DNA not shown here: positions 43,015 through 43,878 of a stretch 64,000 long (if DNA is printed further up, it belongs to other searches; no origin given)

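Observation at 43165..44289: Bactofilin fused to an excisionase-type HTH, beside a membrane-anchored HTH paralog and a structured inverted-repeat spacer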

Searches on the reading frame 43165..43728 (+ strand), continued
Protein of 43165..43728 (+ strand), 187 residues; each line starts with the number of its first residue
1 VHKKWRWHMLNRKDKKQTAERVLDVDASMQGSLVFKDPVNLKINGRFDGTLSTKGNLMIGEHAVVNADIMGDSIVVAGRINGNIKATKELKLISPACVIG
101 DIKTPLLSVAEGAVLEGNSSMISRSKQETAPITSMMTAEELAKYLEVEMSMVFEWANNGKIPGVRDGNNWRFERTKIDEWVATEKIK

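Call 29: search_solved_structures(query=window:43189-43728:+, max_evalue=1, show_alignments=3)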
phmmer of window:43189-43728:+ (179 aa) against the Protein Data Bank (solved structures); distinct sequences matched with E-value up to 1: 2.
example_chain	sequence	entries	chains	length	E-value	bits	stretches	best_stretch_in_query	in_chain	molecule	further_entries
2n3d_A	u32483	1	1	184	2.7e-05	27.5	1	14-117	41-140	Bactofilin A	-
6ria_A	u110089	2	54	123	0.0026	21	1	4-112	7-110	bactofilin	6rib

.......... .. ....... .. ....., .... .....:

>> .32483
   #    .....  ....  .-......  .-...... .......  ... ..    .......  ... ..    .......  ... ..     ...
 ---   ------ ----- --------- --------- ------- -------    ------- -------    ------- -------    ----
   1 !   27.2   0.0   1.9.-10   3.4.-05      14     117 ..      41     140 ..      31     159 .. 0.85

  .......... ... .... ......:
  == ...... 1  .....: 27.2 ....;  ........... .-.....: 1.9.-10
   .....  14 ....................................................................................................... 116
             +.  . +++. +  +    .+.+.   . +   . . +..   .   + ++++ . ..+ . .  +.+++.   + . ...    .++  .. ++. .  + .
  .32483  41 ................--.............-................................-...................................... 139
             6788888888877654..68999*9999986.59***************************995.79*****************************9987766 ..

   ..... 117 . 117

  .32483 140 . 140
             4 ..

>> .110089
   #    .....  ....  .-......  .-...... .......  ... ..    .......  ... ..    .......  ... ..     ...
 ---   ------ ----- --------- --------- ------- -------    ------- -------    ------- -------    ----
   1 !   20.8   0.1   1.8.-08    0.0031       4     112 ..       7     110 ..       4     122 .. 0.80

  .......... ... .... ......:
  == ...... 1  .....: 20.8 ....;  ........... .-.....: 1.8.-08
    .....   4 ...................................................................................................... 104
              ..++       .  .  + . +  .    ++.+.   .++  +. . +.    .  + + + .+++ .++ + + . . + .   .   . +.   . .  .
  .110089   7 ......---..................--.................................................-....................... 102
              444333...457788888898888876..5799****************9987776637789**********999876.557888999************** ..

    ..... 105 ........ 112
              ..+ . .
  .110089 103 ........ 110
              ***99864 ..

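Call 30: search_solved_structures(query=A1, max_evalue=10, show_alignments=0)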
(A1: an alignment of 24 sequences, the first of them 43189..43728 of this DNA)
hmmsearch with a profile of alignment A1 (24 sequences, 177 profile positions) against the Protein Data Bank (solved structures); distinct sequences matched with E-value up to 10: 11.
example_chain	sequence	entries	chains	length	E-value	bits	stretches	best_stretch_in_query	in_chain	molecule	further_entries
2n3d_A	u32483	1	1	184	2e-14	56.9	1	30-110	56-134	Bactofilin A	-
6ria_A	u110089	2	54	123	2.2e-13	53.5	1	17-111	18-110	bactofilin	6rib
6amk_A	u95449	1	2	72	0.0028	20.6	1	116-167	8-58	Putative DNA-binding protein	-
6ama_A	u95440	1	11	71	0.0047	19.9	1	120-167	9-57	Putative DNA-binding protein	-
5i41_B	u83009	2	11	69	0.0082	19.1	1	125-167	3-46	Chromosome-anchoring protein RacA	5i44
4j2n_A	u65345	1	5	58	0.041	16.8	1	127-169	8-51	Gp37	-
1y6u_A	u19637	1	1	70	0.22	14.5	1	112-171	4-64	Excisionase from transposon Tn916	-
8eml_B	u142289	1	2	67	1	12.3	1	124-157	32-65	GS homeobox 2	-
2f9c_A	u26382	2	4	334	1.1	12.1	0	71-117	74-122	Hypothetical protein YDCK | Putative transferase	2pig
5irb_A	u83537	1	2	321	1.3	11.9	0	21-74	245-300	RTX-adhesin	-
9sfi_T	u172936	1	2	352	1.5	11.7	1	75-112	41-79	4Fe-4S ferredoxin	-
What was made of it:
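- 43228..43527 (+): Bactofilin beta-helix core (aa 14-113). The PDB profile search gives E 2e-14 and 2e-13 (call 30).
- On Bactofilin (PF04519): PDB profile hits to BacA and TtBac (call 30).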

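Call 43: find_encoding_contigs(protein=P0002, flank=2500, max_places=2)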
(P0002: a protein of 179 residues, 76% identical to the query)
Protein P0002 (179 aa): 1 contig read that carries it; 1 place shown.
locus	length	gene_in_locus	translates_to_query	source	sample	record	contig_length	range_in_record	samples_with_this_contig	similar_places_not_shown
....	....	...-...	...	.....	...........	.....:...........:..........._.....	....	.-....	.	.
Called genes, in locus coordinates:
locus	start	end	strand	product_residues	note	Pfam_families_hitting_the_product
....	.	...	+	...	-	?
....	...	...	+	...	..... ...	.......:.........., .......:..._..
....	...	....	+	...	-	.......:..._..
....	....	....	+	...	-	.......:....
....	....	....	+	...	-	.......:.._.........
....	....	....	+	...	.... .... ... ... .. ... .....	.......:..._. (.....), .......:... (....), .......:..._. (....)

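Call 44: find_encoding_contigs(protein=P0005, flank=2500, max_places=2)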
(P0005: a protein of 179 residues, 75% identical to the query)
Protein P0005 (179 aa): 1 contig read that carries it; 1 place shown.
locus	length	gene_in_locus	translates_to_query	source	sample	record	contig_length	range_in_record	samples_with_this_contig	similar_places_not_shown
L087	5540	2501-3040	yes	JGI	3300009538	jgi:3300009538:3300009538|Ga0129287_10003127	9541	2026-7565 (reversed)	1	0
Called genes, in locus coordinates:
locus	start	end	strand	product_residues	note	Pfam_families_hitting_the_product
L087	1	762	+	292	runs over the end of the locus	PF04748:Polysacc_deac_2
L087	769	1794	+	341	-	PF00814:TsaD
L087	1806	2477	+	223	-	PF02308:MgtC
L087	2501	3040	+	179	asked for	PF04519:Bactofilin, PF12728:HTH_17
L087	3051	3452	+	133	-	PF12728:HTH_17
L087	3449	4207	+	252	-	PF00731:AIRC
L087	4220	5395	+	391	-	PF01969:Ni_insertion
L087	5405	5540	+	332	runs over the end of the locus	PF00595:PDZ, PF13180:PDZ_2, PF17820:PDZ_6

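Call 45: find_encoding_contigs(protein=P0007, flank=2500, max_places=2)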
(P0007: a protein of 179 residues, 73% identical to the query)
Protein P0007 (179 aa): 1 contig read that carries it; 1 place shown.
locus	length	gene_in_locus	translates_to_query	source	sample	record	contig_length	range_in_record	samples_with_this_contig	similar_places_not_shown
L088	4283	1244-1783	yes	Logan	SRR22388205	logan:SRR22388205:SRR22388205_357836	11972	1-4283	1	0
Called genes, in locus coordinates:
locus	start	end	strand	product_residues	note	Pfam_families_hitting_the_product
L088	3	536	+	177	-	?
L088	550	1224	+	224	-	PF02308:MgtC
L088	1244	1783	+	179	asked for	PF04519:Bactofilin, PF12728:HTH_17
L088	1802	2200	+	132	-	PF12728:HTH_17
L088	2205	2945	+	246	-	PF00731:AIRC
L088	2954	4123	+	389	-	PF01969:Ni_insertion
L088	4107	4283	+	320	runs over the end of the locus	PF00595:PDZ (weak), PF13180:PDZ_2, PF17820:PDZ_6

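Call 48: predict_structure(alignment_id=A3)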
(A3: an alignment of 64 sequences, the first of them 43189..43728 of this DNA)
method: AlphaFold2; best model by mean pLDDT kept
length: 179 residues; sequences in the alignment: 64
mean_pLDDT: 85.5   pTM: 0.58
mean pLDDT of the five models: 85.5, 85.2, 85.2, 84.4, 83.3
residues with pLDDT >= 90: 107; 70-90: 44; 50-70: 9; < 50: 19
segments of 3 or more residues with pLDDT < 50: 1-3, 5-11, 117-124
pLDDT, mean of each block of 10 residues (from residue 1): 44 74 91 95 94 97 97 97 98 98 98 68 64 89 90 86 88 69
secondary structure, 60 per line:
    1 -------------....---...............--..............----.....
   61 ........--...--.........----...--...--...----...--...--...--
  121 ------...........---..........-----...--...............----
elements in order: E14-17 E21-35 E38-51 E56-68 E71-73 E76-84 E89-91 E94-96 E99-101 E106-108 E111-113 E127-129 H130-137 H141-150 E156-158 E161-165 H166-175
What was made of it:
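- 43189..43221 (+): N-terminal basic, disordered tail (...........). It may be a membrane-targeting-like peptide. pLDDT is below 50 for residues 1-11 (call 48).
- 43228..43527 (+): The AF2 model has pLDDT 91-98 here (call 48).
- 43528..43566 (+): Flexible linker (aa 114-126). pLDDT is below 50 at residues 117-124. pTM is 0.58 against a mean pLDDT of 85.5, which I read as two rigid domains without a fixed mutual orientation (call 48).
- On ParABS-linked bactofilin scaffold (BacNOP-PadC): The C-terminus is a folded winged helix, not a long tail (call 48).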

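Call 52: fold_search(model_id=the predicted structure, library=pdb)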
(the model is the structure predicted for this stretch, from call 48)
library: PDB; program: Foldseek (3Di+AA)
matches with E <= 10: 654; with E <= 0.001: 0
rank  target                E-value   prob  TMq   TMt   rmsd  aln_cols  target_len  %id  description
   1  6rib_A                2.6e-03  1.00  0.44  0.76   5.9       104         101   23  Cryo-EM reconstruction of Thermus thermophilus bactofilin double helical filaments (released 2019-07-17)
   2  2n3d_MODEL_1_A        8.2e-03  1.00  0.50  0.83   2.3       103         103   26  Atomic structure of the cytoskeletal bactofilin BacA revealed by solid-state NMR (released 2015-12-16)
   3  6ama_B                3.8e-02  1.00  0.26  0.76   1.7        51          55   25  Structure of S. coelicolor/S. venezuelae BldC-smeA-ssfA complex to 3.09 Angstrom (released 2018-03-28)
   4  6ama_H                5.5e-02  1.00  0.25  0.75   1.4        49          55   26  Structure of S. coelicolor/S. venezuelae BldC-smeA-ssfA complex to 3.09 Angstrom (released 2018-03-28)
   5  8dgl_A                6.2e-02  1.00  0.29  0.72   2.2        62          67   14  Crystal Structure of the RdfS Excisionase (released 2022-10-05)
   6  6ama_A                6.9e-02  1.00  0.26  0.78   1.6        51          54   25  Structure of S. coelicolor/S. venezuelae BldC-smeA-ssfA complex to 3.09 Angstrom (released 2018-03-28)
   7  8dgl_B                9.0e-02  1.00  0.29  0.68   2.3        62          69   16  Crystal Structure of the RdfS Excisionase (released 2022-10-05)
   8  6ama_P                1.0e-01  1.00  0.25  0.74   1.5        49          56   26  Structure of S. coelicolor/S. venezuelae BldC-smeA-ssfA complex to 3.09 Angstrom (released 2018-03-28)
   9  6ama_Y                1.3e-01  1.00  0.25  0.72   1.5        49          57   26  Structure of S. coelicolor/S. venezuelae BldC-smeA-ssfA complex to 3.09 Angstrom (released 2018-03-28)
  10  7lwr_A                1.3e-01  1.00  0.25  0.73   2.0        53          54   19  Structural and Biochemical Insight into Assembly of Molecular Motors Involved in Viral DNA Packaging (released 2022-03-09)
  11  6amk_B                1.5e-01  1.00  0.25  0.79   1.5        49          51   26  Structure of Streptomyces venezuelae BldC-whiI opt complex (released 2018-03-28)
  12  4j2n_C                1.6e-01  1.00  0.25  0.71   3.1        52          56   27  Crystal Structure of mycobacteriophage Pukovnik Xis (released 2013-10-23)
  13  6ria_1                1.6e-01  1.00  0.37  0.73   5.7        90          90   20  Bactofilin from Thermus thermophilus, F105R mutant crystal structure (released 2019-07-17)
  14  6amk_A                1.9e-01  1.00  0.26  0.80   1.3        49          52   26  Structure of Streptomyces venezuelae BldC-whiI opt complex (released 2018-03-28)
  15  4j2n_A                2.0e-01  1.00  0.24  0.72   1.7        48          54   27  Crystal Structure of mycobacteriophage Pukovnik Xis (released 2013-10-23)
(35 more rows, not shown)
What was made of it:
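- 43228..43527 (+): Foldseek matches BacA 2n3d (TM 0.83, rmsd 2.3 A) and TtBac 6rib (call 52).
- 43567..43713 (+): C-terminal winged helix (HTH_17, Xis/BldC/MerR fold), acidic variant. Foldseek matches BldC at rmsd 1.3-1.7 A over 49-51 residues, plus RdfS, Pukovnik Xis, RacA, MerR proteins and CbpM (call 52).
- On Bactofilin (PF04519): AF2 model with Foldseek TM 0.83 to 2n3d (calls 48, 52).
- On HTH_17 / excisionase-family winged helix (PF12728, TIGR01764): The fold matches BldC, Xis and RdfS (call 52).
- Precedents for proteins of this fold or of the HTH class that bind proteins: CbpM appears among the fold hits (call 52). The fold is closest to DNA-bound BldC, RacA, Xis and RdfS (calls 30, 52).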

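Call 58: find_encoding_contigs(protein=P0192, flank=4000, max_places=2)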
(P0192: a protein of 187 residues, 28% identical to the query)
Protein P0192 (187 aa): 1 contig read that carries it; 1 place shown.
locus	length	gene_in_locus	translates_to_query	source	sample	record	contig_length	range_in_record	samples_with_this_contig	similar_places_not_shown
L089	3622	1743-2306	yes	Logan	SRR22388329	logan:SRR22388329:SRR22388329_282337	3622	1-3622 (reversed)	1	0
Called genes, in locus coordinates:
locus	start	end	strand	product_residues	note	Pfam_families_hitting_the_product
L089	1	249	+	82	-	?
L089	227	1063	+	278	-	-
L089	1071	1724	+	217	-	-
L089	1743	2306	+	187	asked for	PF04519:Bactofilin, PF12728:HTH_17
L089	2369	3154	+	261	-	PF05552:MS_channel_1st_1 (weak)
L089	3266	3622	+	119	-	?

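Call 59: find_encoding_contigs(protein=P0151, flank=4000, max_places=2)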
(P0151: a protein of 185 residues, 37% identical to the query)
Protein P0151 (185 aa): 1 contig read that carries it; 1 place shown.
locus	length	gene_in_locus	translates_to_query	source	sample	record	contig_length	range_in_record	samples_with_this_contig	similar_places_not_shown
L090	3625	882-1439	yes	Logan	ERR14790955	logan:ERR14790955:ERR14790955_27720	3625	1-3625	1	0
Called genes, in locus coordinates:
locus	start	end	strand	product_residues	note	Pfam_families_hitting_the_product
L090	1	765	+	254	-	?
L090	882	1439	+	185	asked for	PF04519:Bactofilin, PF12728:HTH_17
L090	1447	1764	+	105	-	PF12728:HTH_17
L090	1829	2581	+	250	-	PF00731:AIRC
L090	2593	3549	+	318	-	PF13472:Lipase_GDSL_2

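Call 67: list_cluster_members(proteins=[P0121, P0124, P0126, P0128, P0130, P0136, P0139, P0144, P0152, P0192])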
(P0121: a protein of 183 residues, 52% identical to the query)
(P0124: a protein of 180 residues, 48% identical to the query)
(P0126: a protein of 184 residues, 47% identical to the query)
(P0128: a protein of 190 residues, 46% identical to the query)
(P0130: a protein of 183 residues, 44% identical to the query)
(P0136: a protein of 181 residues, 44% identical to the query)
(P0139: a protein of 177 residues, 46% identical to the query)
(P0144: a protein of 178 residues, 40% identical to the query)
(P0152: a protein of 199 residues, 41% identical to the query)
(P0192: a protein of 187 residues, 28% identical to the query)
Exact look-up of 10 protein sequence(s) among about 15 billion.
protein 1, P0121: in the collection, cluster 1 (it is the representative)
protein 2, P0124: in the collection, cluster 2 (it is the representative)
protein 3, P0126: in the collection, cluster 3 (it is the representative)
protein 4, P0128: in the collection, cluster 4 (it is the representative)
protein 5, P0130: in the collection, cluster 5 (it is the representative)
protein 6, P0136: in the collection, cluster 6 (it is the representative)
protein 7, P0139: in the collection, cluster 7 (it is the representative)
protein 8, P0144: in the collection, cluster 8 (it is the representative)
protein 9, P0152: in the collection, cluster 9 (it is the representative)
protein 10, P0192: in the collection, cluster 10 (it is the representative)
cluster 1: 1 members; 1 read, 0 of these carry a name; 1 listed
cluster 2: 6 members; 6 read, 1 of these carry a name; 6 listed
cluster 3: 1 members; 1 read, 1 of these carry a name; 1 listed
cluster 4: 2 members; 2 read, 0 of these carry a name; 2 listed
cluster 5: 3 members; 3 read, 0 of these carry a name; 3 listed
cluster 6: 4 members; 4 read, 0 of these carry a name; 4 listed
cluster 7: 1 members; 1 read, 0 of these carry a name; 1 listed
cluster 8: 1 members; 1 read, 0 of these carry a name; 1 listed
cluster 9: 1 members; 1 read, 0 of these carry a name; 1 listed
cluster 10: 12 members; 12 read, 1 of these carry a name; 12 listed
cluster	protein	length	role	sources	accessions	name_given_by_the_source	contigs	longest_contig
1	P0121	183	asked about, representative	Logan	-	-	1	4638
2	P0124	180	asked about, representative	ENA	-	-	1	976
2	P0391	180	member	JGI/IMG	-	cytoskeletal protein CcmA (bactofilin family)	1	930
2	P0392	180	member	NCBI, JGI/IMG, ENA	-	-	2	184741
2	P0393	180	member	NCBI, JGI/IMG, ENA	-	-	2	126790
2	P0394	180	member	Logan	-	-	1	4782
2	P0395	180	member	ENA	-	-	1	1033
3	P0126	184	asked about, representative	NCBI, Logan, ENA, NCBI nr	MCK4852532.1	MAG: polymer-forming cytoskeletal protein [Candidatus Omnitrophica bacterium] | polymer-forming cytoskeletal protein [Candidatus Omnitrophota bacterium]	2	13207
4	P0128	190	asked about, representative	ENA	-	-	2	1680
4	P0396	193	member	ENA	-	-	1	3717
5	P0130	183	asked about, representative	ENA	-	-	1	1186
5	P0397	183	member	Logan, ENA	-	-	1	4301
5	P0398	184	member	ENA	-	-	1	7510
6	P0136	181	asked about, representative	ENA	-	-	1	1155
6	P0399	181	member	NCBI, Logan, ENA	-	-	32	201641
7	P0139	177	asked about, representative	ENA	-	-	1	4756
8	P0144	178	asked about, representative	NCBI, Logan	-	-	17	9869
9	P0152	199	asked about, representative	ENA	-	-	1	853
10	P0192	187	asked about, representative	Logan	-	-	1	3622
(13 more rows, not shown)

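Call 68: find_encoding_contigs(protein=P0399, flank=5000, max_places=1)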
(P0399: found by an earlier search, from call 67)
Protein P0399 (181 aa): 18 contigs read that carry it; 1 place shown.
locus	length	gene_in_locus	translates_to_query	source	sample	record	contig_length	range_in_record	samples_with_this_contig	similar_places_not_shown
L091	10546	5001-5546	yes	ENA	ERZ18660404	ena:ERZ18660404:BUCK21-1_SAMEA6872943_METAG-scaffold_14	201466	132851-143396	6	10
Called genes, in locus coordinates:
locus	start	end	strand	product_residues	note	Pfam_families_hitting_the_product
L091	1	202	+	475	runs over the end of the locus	PF01425:Amidase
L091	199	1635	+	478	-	PF02934:GatB_N, PF02637:GatB_Yqey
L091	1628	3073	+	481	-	PF00595:PDZ (faint), PF13180:PDZ_2 (weak), PF17820:PDZ_6, PF03572:Peptidase_S41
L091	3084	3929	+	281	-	PF04748:Polysacc_deac_2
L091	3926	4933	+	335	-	PF00814:TsaD, PF22521:HypF_C_2 (weak)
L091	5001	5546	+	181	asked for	PF04519:Bactofilin, PF12728:HTH_17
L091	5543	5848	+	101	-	PF12728:HTH_17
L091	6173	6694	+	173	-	PF00565:SNase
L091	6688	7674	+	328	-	PF01171:ATP_bind_3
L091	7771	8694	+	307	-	PF00535:Glycos_transf_2, PF13641:Glyco_tranf_2_3 (weak)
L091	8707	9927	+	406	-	-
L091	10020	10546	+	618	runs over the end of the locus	PF06480:FtsH_ext (faint), PF06068:TIP49 (weak), PF13191:AAA_16 (faint), PF00004:AAA, PF07728:AAA_5 (weak), PF17862:AAA_lid_3, PF01434:Peptidase_M41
